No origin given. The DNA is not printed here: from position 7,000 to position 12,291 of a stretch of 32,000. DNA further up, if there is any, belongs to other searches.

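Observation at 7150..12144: Giant 1,664-aa secreted multi-LamG/jelly-roll protein is the dominant accessory gene of the window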

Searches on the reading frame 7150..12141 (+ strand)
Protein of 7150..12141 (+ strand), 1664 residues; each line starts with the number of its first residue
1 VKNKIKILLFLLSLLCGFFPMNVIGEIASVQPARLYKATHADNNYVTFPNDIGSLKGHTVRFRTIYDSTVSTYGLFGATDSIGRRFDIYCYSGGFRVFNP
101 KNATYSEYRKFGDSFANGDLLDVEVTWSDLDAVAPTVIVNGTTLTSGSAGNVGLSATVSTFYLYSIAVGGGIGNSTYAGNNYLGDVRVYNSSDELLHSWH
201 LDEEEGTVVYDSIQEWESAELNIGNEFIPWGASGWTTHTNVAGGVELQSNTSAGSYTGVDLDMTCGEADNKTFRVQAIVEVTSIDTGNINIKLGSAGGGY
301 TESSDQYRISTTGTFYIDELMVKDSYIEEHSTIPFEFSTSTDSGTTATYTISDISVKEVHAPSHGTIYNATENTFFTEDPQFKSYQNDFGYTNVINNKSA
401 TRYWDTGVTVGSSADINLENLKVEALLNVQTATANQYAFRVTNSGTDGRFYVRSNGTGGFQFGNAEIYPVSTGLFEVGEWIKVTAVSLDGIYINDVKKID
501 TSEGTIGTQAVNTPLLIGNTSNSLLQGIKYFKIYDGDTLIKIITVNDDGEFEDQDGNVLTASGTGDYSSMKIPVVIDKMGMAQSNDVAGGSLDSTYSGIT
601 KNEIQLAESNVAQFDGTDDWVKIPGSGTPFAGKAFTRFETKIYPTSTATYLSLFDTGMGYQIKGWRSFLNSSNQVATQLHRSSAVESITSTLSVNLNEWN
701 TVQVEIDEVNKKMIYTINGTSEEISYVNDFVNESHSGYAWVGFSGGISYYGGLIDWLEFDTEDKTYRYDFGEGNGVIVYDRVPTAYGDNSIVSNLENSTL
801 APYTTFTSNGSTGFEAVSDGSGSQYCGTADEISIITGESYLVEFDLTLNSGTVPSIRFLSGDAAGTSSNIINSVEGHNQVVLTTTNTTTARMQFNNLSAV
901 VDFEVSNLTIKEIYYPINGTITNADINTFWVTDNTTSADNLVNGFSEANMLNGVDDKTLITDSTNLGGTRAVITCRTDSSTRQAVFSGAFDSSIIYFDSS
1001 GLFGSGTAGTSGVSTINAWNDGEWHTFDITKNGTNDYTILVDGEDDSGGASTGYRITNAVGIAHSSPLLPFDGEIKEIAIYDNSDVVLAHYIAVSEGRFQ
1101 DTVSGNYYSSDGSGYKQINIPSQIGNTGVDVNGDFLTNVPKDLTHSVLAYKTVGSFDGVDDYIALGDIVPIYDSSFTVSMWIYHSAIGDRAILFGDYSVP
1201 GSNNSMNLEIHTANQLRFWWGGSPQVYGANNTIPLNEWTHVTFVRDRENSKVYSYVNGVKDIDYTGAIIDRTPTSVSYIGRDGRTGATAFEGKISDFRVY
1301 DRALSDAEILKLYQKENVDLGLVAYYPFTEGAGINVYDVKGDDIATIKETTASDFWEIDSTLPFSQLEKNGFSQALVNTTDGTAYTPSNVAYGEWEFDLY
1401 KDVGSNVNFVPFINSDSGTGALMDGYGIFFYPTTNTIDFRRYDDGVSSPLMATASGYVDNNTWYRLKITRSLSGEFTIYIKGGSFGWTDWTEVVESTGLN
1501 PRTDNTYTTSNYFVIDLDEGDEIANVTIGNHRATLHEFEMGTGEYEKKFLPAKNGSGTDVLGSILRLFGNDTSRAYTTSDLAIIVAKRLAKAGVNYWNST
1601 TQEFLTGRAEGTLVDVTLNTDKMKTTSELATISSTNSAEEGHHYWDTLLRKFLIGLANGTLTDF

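Call 3: search_protein_families(library=pfam, proteins=[window:7150-12141:+], max_evalue=1)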
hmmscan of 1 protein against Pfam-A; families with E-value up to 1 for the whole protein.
window:7150-12141:+ (1664 aa): 5 families
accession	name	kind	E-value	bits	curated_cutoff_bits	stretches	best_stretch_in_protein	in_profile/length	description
PF13385.13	Laminin_G_3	-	7.2e-42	143.5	27.6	5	1157-1309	1-150/151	Concanavalin A-like lectin/glucanases superfamily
PF02210.31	Laminin_G_2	-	7.1e-06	26.9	22.9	1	1014-1053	45-83/126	Laminin G domain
PF00354.24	Pentaxin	-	0.0025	18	25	1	1174-1318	25-172/194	Pentaxin family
PF00054.30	Laminin_G_1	-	0.0053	17.4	24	0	1015-1051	47-81/131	Laminin G domain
PF02973.23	Sialidase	-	0.017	15.1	26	1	1204-1313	70-185/189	Sialidase, N-terminal domain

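Call 7: find_homologous_proteins(query=window:7150-12141:+, max_evalue=0.001)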
Query window:7150-12141:+ (1664 aa): 3 proteins with E <= 0.001 among 8000 candidates.
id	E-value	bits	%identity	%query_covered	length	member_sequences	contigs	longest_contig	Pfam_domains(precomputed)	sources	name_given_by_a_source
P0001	0.0e+0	3693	100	99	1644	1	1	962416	PF13385.14,PF02210.32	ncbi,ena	-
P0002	5.2e-33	132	25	19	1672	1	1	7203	PF07953.21,PF00354.25,PF13385.14,PF02973.23,PF02210.32,PF00054.31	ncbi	-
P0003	2.1e-26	110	40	5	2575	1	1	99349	PF22925.4,PF07953.21,PF00354.25,PF01731.27,PF13385.14,PF02973.23,PF01436.28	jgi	jgi:hypothetical protein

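Call 9: find_encoding_contigs(protein=P0001, flank=10000, max_places=4)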
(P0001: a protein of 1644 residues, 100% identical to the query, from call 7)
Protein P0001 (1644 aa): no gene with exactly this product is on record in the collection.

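Call 23: find_related_loci(query=A1, collection=genome_contigs, flank=10000)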
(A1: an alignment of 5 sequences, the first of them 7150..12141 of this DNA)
Query A1 (1664 aa) in genome_contigs; peptide patterns used: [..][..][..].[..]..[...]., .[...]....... (x = any residue, [..] = any of these).
56 stretches matched a pattern, but none encodes a relative of the query by tblastn (E <= 1e-3).

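Call 38: find_related_loci(query=A1, collection=viral_contigs, flank=10000)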
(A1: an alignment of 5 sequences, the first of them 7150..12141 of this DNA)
Query A1 (1664 aa) in viral_contigs; peptide patterns used: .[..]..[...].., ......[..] (x = any residue, [..] = any of these).
56 stretches matched a pattern; 2 encode a relative of the query (tblastn E <= 1e-3); 2 distinct loci.
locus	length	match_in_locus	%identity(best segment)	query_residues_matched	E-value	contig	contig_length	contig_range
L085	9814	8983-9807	29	118-392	4e-16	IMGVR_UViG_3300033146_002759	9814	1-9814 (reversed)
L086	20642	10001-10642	25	1132-1328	1e-5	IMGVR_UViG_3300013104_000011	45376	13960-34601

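Call 94: find_related_loci(query=A1, collection=metagenome_contigs, flank=10000)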
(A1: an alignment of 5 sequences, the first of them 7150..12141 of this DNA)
Query A1 (1664 aa) in metagenome_contigs; peptide patterns used: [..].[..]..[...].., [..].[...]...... (x = any residue, [..] = any of these).
181 stretches matched a pattern; 2 encode a relative of the query (tblastn E <= 1e-3); 2 distinct loci.
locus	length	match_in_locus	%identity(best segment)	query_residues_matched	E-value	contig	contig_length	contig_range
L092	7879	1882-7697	55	1-1664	6e-95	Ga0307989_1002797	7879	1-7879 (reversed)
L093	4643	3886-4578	39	1-230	1e-38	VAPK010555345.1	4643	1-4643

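Call 107: list_cluster_members(proteins=[P0001, P0004, P0008, P0020])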
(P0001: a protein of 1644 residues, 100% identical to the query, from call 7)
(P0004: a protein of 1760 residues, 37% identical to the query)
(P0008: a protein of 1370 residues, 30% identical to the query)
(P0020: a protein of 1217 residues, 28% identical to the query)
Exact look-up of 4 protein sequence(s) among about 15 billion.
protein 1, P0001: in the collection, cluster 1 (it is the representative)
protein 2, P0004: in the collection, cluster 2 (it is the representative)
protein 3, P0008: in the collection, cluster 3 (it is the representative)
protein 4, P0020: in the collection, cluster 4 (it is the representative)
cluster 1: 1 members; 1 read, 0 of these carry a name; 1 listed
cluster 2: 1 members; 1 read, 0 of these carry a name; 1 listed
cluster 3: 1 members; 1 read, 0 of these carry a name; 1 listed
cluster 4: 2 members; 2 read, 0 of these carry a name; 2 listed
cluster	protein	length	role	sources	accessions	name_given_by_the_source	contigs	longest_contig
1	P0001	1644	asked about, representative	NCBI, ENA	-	-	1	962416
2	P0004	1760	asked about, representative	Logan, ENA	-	-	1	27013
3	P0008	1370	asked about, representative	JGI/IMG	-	-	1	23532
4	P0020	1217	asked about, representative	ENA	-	-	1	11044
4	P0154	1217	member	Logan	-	-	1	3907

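Call 109: search_protein_families(library=pfam, proteins=[L092:39-485:+, L092:493-1812:+], max_evalue=0.01)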
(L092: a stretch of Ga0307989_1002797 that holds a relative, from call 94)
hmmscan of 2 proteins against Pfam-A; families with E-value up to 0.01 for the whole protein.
L092:39-485:+ (149 aa): 2 families
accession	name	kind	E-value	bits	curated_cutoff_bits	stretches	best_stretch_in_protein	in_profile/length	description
PF13083.13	KH_KhpA-B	-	5.7e-10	39.4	32.1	1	4-74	3-72/73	KhpA/KhpB, KH domain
PF01424.28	R3H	-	6.3e-09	36.2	26.8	1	90-146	12-58/60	R3H domain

L092:493-1812:+ (440 aa): 2 families
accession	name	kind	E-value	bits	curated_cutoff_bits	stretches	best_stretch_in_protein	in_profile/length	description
PF01136.24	Peptidase_U32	-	5.3e-79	265.2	22.4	1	76-342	2-232/233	Peptidase family U32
PF16325.11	Peptidase_U32_C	-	2.8e-10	40.7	28.2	1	356-437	2-83/83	Peptidase family U32 C-terminal domain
